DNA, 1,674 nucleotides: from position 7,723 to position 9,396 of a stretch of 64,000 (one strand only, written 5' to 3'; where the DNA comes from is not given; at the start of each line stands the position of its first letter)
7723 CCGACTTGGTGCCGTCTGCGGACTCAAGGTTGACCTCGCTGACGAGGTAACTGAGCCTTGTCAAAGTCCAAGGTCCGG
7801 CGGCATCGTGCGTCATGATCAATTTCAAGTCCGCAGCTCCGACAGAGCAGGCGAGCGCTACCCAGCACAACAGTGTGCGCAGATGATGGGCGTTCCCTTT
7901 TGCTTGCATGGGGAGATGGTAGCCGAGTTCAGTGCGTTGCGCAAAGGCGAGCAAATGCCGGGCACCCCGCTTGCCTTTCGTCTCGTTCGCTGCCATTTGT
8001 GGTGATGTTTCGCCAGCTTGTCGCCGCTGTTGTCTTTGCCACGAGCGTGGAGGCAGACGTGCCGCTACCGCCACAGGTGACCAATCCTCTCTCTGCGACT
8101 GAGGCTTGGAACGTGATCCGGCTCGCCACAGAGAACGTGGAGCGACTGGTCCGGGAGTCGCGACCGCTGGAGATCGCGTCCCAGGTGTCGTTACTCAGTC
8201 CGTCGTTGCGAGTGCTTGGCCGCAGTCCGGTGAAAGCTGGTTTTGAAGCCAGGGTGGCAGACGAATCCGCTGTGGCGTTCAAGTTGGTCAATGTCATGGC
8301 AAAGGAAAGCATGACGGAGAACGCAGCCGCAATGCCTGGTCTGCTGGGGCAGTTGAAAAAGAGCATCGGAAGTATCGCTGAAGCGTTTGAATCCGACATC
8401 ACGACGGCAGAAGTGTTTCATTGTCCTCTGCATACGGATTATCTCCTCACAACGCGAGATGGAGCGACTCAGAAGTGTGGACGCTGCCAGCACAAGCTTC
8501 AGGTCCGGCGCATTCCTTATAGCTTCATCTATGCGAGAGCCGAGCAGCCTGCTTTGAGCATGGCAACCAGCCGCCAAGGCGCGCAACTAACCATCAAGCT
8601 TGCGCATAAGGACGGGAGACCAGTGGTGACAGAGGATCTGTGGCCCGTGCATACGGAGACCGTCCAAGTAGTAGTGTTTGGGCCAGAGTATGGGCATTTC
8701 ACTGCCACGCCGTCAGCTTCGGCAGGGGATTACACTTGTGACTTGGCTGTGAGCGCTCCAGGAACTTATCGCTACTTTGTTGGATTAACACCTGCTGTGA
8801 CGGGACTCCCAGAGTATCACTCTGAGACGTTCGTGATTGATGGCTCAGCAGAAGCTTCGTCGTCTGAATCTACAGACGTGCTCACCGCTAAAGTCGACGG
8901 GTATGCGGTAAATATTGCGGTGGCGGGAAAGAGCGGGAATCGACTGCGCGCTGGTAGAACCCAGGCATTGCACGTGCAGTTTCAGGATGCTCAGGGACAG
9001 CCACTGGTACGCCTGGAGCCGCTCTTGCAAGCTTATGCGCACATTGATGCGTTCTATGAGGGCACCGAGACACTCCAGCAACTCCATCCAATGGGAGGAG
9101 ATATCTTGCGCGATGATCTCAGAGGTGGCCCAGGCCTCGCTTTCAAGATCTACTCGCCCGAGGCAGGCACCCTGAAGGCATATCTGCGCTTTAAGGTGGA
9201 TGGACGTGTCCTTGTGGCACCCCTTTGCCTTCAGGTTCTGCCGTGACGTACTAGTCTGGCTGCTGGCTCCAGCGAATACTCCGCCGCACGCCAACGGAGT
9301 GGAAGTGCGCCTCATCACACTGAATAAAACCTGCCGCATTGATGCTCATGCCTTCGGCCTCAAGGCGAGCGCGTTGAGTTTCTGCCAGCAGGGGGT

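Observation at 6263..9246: Divergent pair: di-heme peroxidase with an N-terminal extension, and a secreted protein with a CusF/CusB-like metal-binding motif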

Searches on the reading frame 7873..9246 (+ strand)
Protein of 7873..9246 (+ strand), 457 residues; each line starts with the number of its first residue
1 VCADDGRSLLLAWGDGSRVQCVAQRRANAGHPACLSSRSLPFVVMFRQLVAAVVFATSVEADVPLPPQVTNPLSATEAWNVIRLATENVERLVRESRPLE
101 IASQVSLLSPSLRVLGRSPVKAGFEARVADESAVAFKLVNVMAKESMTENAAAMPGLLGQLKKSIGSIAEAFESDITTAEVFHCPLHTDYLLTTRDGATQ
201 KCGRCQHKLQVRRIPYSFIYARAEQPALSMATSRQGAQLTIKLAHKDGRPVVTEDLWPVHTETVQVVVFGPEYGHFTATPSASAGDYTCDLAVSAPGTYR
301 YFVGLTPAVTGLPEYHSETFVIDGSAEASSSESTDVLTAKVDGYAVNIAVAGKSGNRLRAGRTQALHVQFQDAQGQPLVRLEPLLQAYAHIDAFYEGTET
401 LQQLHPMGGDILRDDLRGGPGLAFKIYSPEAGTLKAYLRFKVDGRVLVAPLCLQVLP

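Call 3: search_protein_families(library=pfam, proteins=[window:7873-9246:+], max_evalue=0.1)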
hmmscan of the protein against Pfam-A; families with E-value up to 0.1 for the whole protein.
window:7873-9246:+ (457 aa): 0 families

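Call 4: search_protein_families(library=ncbifam, proteins=[window:7873-9246:+], max_evalue=0.1)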
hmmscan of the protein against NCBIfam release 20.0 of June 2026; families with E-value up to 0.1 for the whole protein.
window:7873-9246:+ (457 aa): 0 families

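Call 5: find_homologous_proteins(query=window:8005-9246:+)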
Query window:8005-9246:+ (413 aa): 74 proteins with E <= 0.001 among 8000 candidates.
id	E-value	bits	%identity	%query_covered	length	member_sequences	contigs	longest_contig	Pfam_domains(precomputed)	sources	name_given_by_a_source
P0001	3.2e-271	917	100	100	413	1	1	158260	-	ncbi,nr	ncbi:MAG: hypothetical protein JNJ83_11425 [Verrucomicrobiaceae bacterium]|nr:hypothetical protein [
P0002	3.5e-152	525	74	77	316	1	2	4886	-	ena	-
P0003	1.1e-132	461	51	99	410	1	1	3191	-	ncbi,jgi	jgi:hypothetical protein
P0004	1.2e-130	454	51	93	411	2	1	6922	-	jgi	jgi:hypothetical protein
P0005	1.2e-129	451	50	99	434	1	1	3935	-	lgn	-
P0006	3.9e-125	436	51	95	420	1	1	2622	-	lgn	-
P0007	3.7e-123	430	51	96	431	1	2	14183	-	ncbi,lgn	-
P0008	1.7e-120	421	49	100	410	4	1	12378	-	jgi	jgi:hypothetical protein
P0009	1.4e-113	398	46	96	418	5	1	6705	-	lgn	-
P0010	5.0e-111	390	46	100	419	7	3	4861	-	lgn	-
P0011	1.4e-110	388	45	98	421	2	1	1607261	-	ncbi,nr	ncbi:MAG: hypothetical protein IPK32_01440 [Verrucomicrobiaceae bacterium]|nr:hypothetical protein [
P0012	2.0e-109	384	46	96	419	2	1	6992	-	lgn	-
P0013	1.1e-108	382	44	99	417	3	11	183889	-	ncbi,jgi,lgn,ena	jgi:hypothetical protein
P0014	6.3e-108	379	46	99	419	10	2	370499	-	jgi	jgi:hypothetical protein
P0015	5.1e-106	373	44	99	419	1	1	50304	-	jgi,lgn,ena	-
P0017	1.7e-99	352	44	98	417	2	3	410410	-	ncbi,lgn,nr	ncbi:MAG: hypothetical protein CJBNEKGG_01639 [Prosthecobacter sp.]|nr:hypothetical protein [Prosthe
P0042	3.2e-71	259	35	99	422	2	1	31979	-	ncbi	ncbi:MAG: hypothetical protein ABMA13_15065 [Chthoniobacteraceae bacterium]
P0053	5.4e-68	248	32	100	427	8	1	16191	PF19335.6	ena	-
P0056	7.2e-67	244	35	99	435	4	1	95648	-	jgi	-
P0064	7.7e-64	234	34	98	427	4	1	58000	-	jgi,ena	-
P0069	1.7e-60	223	32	97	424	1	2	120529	-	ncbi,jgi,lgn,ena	-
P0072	6.5e-59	218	33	96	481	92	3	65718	-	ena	-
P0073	9.0e-59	218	32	96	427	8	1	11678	PF19335.6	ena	-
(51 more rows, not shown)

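Call 8: find_encoding_contigs(protein=P0011, flank=8000, max_places=2)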
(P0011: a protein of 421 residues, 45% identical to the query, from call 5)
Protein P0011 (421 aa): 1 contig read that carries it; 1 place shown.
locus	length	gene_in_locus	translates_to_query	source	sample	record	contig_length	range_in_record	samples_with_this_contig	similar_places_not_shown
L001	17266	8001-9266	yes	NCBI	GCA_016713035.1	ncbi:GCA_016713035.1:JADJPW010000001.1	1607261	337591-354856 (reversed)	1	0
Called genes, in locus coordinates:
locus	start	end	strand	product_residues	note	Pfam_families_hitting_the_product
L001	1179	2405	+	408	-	PF25182:NonGDSL, PF00657:Lipase_GDSL, PF13472:Lipase_GDSL_2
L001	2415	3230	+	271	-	PF03328:HpcH_HpaI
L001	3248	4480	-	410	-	-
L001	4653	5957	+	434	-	PF01408:GFO_IDH_MocA, PF22725:GFO_IDH_MocA_C3, PF19051:GFO_IDH_MocA_C2, PF02894:GFO_IDH_MocA_C (weak), PF19051:GFO_IDH_MocA_C2 (weak)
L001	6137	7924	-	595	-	PF20243:MbnP, PF03150:CCP_MauG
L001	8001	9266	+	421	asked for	-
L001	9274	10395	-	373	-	PF22451:NirdL-like_HTH (faint), PF17805:AsnC_trans_reg2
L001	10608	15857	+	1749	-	PF11974:bMG3, PF01835:MG2, PF07703:A2M_BRD, PF00207:A2M, PF07678:TED_complement (weak)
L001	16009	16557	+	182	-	PF17973:bMG10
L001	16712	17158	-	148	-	PF01609:DDE_Tnp_1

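Call 9: find_encoding_contigs(protein=P0042, flank=8000, max_places=2)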
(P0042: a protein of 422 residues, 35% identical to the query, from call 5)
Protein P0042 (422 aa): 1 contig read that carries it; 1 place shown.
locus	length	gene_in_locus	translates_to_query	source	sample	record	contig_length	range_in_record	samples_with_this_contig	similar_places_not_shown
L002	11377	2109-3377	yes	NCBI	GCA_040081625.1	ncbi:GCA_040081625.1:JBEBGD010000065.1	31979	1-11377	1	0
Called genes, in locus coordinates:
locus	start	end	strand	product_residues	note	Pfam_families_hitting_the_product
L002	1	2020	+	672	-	PF02494:HYR, PF24251:DUF7453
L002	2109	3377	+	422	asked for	-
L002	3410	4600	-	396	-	PF00364:Biotin_lipoyl, PF00198:2-oxoacid_dh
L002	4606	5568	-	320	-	PF02779:Transket_pyr, PF02780:Transketolase_C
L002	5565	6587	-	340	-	PF00676:E1_dh, PF13292:DXP_synthase_N (weak)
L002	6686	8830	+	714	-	PF00188:CAP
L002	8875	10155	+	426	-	PF09861:Lar_N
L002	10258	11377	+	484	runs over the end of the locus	PF03446:NAD_binding_2, PF00393:6PGD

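Call 10: find_encoding_contigs(protein=P0072, flank=8000, max_places=2)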
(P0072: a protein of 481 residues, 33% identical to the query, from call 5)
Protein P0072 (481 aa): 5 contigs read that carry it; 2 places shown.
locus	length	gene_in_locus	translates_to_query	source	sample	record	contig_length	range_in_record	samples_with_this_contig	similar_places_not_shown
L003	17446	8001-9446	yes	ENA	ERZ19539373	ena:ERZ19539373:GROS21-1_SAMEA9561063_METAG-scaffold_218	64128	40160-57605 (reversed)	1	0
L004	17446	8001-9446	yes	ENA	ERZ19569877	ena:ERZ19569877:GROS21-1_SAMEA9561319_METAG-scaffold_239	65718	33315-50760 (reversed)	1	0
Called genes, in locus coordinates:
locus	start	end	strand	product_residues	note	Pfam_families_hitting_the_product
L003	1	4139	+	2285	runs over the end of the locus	PF07691:PA14, PF05345:He_PIG, PF07691:PA14, PF07452:CHRD, PF08811:DUF1800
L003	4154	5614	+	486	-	PF07394:DUF1501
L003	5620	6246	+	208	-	-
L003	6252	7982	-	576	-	PF20243:MbnP, PF00034:Cytochrom_C (faint), PF03150:CCP_MauG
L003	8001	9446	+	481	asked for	-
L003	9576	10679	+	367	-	-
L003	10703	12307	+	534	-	-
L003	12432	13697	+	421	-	PF02844:GARS_N, PF01071:GARS_A, PF02843:GARS_C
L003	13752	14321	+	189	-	PF00156:Pribosyltran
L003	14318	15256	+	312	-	PF02729:OTCace_N, PF00185:OTCace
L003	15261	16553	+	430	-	PF01979:Amidohydro_1, PF12890:DHOase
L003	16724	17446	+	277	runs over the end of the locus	PF09423:PhoD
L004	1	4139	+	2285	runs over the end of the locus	PF07691:PA14, PF05345:He_PIG, PF07691:PA14, PF07452:CHRD, PF08811:DUF1800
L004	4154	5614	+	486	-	PF07394:DUF1501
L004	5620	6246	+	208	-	-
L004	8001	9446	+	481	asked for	-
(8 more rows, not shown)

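Call 11: find_encoding_contigs(protein=P0017, flank=6000, max_places=1)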
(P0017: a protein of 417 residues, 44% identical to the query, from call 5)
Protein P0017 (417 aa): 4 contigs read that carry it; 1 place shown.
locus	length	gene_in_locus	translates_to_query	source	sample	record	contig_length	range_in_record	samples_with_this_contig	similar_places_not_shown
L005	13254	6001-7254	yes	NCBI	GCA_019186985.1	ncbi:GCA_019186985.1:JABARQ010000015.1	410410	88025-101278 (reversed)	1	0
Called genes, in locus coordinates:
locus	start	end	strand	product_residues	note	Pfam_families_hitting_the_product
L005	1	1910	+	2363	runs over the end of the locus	PF07691:PA14, PF07452:CHRD, PF08811:DUF1800, PF16190:E1_FCCH (faint)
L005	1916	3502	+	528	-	PF07394:DUF1501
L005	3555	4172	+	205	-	-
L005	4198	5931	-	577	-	PF20243:MbnP, PF00034:Cytochrom_C (faint), PF03150:CCP_MauG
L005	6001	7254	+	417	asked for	-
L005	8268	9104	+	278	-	-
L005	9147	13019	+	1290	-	PF13895:Ig_2 (faint), PF13927:Ig_3 (faint), PF00047:ig (faint), PF07679:I-set (faint), PF07686:V-set (faint), PF18452:Ig_6 (faint), PF26428:Zwei_Ig_N (faint)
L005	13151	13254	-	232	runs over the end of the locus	PF07638:Sigma70_ECF (weak), PF04542:Sigma70_r2, PF08281:Sigma70_r4_2, PF04545:Sigma70_r4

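Call 12: find_encoding_contigs(protein=P0056, flank=6000, max_places=1)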
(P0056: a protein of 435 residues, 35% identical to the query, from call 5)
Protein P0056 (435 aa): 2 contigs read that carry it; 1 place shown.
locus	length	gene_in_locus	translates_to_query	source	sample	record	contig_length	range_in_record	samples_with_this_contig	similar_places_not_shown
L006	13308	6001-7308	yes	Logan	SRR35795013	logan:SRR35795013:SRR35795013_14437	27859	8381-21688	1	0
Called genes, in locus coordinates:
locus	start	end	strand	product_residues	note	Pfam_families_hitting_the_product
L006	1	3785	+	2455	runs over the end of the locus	PF18884:TSP3_bac (weak), PF03160:Calx-beta (weak), PF07691:PA14, PF07452:CHRD, PF08811:DUF1800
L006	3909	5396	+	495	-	PF07394:DUF1501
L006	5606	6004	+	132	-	-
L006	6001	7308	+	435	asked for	-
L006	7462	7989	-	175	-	-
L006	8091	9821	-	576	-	PF20243:MbnP, PF03150:CCP_MauG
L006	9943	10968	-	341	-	PF01118:Semialdhyde_dh, PF02774:Semialdhyde_dhC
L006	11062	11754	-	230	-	PF12973:Cupin_7, PF07883:Cupin_2 (weak)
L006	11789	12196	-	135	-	PF21033:RMD1-3, PF13181:TPR_8 (faint), PF00515:TPR_1 (faint), PF07719:TPR_2 (faint), PF13414:TPR_11 (faint)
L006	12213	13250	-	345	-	PF02353:CMAS, PF05175:MTS, PF13489:Methyltransf_23, PF13847:Methyltransf_31, PF08241:Methyltransf_11, PF08242:Methyltransf_12, PF13649:Methyltransf_25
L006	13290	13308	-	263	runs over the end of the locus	PF06966:DUF1295, PF02544:Steroid_dh (weak)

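Call 13: find_encoding_contigs(protein=P0064, flank=6000, max_places=1)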
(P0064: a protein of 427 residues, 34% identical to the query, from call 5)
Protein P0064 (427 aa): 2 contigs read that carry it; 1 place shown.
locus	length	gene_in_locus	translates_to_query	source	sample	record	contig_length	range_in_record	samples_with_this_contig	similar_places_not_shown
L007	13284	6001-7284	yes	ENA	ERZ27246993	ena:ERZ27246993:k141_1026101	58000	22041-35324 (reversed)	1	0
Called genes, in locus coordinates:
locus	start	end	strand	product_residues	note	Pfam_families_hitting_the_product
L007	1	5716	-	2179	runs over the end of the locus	PF18884:TSP3_bac (weak), PF03160:Calx-beta (faint), PF10528:GLEYA (faint), PF07691:PA14, PF07452:CHRD, PF08811:DUF1800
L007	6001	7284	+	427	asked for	-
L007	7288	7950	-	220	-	-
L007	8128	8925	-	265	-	PF07394:DUF1501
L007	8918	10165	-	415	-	PF07691:PA14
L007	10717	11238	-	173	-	PF18884:TSP3_bac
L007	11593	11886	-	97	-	PF07394:DUF1501 (weak)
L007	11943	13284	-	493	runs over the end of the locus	PF07394:DUF1501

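Call 14: find_encoding_contigs(protein=P0069, flank=6000, max_places=1)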
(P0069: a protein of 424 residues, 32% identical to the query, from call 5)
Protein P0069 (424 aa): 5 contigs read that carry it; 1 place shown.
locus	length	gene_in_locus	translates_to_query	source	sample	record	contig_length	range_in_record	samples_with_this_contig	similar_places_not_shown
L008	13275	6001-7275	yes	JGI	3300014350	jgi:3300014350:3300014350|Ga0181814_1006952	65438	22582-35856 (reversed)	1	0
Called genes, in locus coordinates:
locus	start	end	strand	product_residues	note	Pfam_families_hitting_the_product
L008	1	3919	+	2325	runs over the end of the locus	PF07691:PA14, PF05345:He_PIG (weak), PF07691:PA14, PF07452:CHRD, PF08811:DUF1800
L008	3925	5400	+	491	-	PF07394:DUF1501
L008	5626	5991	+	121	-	-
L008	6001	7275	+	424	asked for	-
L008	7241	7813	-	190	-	PF01817:CM_2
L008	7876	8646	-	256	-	-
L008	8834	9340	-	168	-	-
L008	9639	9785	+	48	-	-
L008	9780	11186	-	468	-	PF02614:UxaC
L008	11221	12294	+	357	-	PF10023:Aminopep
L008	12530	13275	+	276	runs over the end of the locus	PF00753:Lactamase_B, PF23023:Anti-Pycsar_Apyc1 (faint)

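Call 42: search_protein_families(library=pfam, alignment_id=A3, max_evalue=1)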
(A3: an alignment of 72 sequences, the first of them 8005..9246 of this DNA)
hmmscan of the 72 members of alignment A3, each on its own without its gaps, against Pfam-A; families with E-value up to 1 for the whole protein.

A. member 1, window:8005-9246:+ (413 aa): 0 families

B. families by the number of members that match (of 72 scanned): 27 families (the first 25 are shown)
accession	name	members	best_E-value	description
PF19335.5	HMBD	31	7.1e-08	Heavy metal binding domain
PF00630.25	Filamin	21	1.7e-06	Filamin/ABP280 repeat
PF02369.22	Big_1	8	0.011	Bacterial Ig-like domain (group 1)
PF09134.16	Invasin_D3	3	0.012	Invasin, domain 3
PF21834.1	DUF6894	3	0.039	Domain of unknown function (DUF6894)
PF05191.20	ADK_lid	3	0.045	Adenylate kinase, active site lid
PF01396.24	Zn_ribbon_Top1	3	0.06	Topoisomerase DNA binding C4 zinc finger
PF22747.2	Zn_ribbon_DUF2089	3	0.13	DUF2089 zinc ribbon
PF22289.1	DmmA-like_C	3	0.18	Dimethylamine monooxygenase subunit DmmA-like, C-terminal domain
PF13115.11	YtkA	2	0.015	YtkA-like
PF01835.25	MG2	2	0.029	MG2 domain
PF23157.1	DUF7055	2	0.046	Domain of unknown function (DUF7055)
PF09535.15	Gmx_para_CXXCG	2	0.071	Protein of unknown function (Gmx_para_CXXCG)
PF16586.11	DUF5060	2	0.2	Domain of unknown function (DUF5060)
PF16450.11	Prot_ATP_ID_OB_C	1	0.014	Proteasomal ATPase OB C-terminal domain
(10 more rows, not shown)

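Call 46: predict_structure(alignment_id=A3)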
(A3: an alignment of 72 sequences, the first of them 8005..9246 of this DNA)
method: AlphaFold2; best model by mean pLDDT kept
length: 413 residues; sequences in the alignment: 72
mean_pLDDT: 91.7   pTM: 0.88
mean pLDDT of the five models: 91.7, 91.0, 90.7, 90.3, 89.0
residues with pLDDT >= 90: 338; 70-90: 41; 50-70: 28; < 50: 6
segments of 3 or more residues with pLDDT < 50: 12-17
pLDDT, mean of each block of 10 residues (from residue 1): 58 48 86 97 97 96 97 97 97 98 97 98 98 96 92 92 93 92 97 97 96 89 96 97 97 96 95 96 76 96 92 94 96 93 93 94 71 79 96 97 97 96
secondary structure, 60 per line:
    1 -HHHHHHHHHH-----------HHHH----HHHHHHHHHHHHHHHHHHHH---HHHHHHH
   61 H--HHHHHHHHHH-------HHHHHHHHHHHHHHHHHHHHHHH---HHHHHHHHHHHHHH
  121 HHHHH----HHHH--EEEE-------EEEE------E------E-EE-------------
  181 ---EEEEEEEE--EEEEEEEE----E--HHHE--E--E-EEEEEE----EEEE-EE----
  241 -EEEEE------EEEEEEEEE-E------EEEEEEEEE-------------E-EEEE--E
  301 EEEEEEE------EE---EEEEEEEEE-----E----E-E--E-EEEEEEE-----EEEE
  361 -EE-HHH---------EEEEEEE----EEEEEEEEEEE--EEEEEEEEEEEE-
elements in order: H2-11 H23-26 H31-50 H54-61 H64-73 H81-103 H107-125 H130-133 E136-139 E147-150 E184-191 E194-201 E220-225 E230-233 E242-246 E253-261 E270-278 E294-297 E300-307 E319-327 E345-351 E357-360 E377-383 E388-398 E401-412

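Call 48: fold_search(model_id=the predicted structure, library=pdb)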
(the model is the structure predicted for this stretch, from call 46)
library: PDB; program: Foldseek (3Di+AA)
matches with E <= 10: 1455; with E <= 0.001: 71
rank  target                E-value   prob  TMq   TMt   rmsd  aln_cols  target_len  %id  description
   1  9n9j_P2               2.3e-06  1.00  0.18  0.13  24.0       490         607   10  Structure of a GRP94 folding intermediate engaged with a CCDC134- and FKBP11-bound secretory translocon (released 2025-11-19)
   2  1n26_A                3.0e-06  1.00  0.19  0.25  20.8       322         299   15  Crystal Structure of the extra-cellular domains of Human Interleukin-6 Receptor alpha chain (released 2002-12-18)
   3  5fuc_D                7.3e-06  1.00  0.17  0.32  18.1       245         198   13  Biophysical and cellular characterisation of a junctional epitope antibody that locks IL-6 and gp80 together in a stab (released 2017-01-25)
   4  5fuc_C                1.1e-05  1.00  0.17  0.32  18.0       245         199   15  Biophysical and cellular characterisation of a junctional epitope antibody that locks IL-6 and gp80 together in a stab (released 2017-01-25)
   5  8d82_C                1.9e-05  1.00  0.20  0.26  21.5       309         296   13  Cryo-EM structure of human IL-6 signaling complex in detergent: model containing full extracellular domains (released 2023-03-29)
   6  1p9m_C                2.4e-05  1.00  0.18  0.33  18.4       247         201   14  Crystal structure of the hexameric human IL-6/IL-6 alpha receptor/gp130 complex (released 2003-07-01)
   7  2yn5_A                2.4e-05  1.00  0.18  0.25  24.6       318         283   14  Structural insight into the giant calcium-binding adhesin SiiE: implications for the adhesion of Salmonella enterica t (released 2013-04-03)
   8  2yn3_C                4.4e-05  1.00  0.17  0.24  22.0       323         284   14  Structural insight into the giant calcium-binding adhesin SiiE: implications for the adhesion of Salmonella enterica t (released 2013-04-03)
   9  4kkp_B                4.9e-05  0.99  0.17  0.26  14.1       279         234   10  Crystal structure of Vibrio cholerae RbmA (crystal form 2) (released 2013-05-22)
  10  4kkq_A                5.4e-05  1.00  0.18  0.29  13.2       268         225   10  Crystal structure of Vibrio cholerae RbmA (crystal form 1) (released 2013-05-22)
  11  9qk2_F                6.7e-05  0.99  0.17  0.12  19.7       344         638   10  Structure of the Complement classical and lectin pathway C3 convertase in complex with substrate C3 (released 2025-12-24)
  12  6pok                  7.0e-05  1.00  0.17  0.31  19.9       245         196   11  Crystal structure of the Robo3 FN2-3 domains (released 2020-05-06)
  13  2yn5_B                7.0e-05  0.98  0.17  0.23  24.4       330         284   13  Structural insight into the giant calcium-binding adhesin SiiE: implications for the adhesion of Salmonella enterica t (released 2013-04-03)
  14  4uic                  8.2e-05  0.63  0.15  0.10  29.2       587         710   10  Crystal structure of the S-layer protein rSbsC(31-844) (released 2016-04-13)
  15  6tpt                  1.1e-04  1.00  0.17  0.33  20.9       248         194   10  Crystal structures of FNIII domain three and four of the human leucocyte common antigen-related protein, LAR (released 2020-05-13)
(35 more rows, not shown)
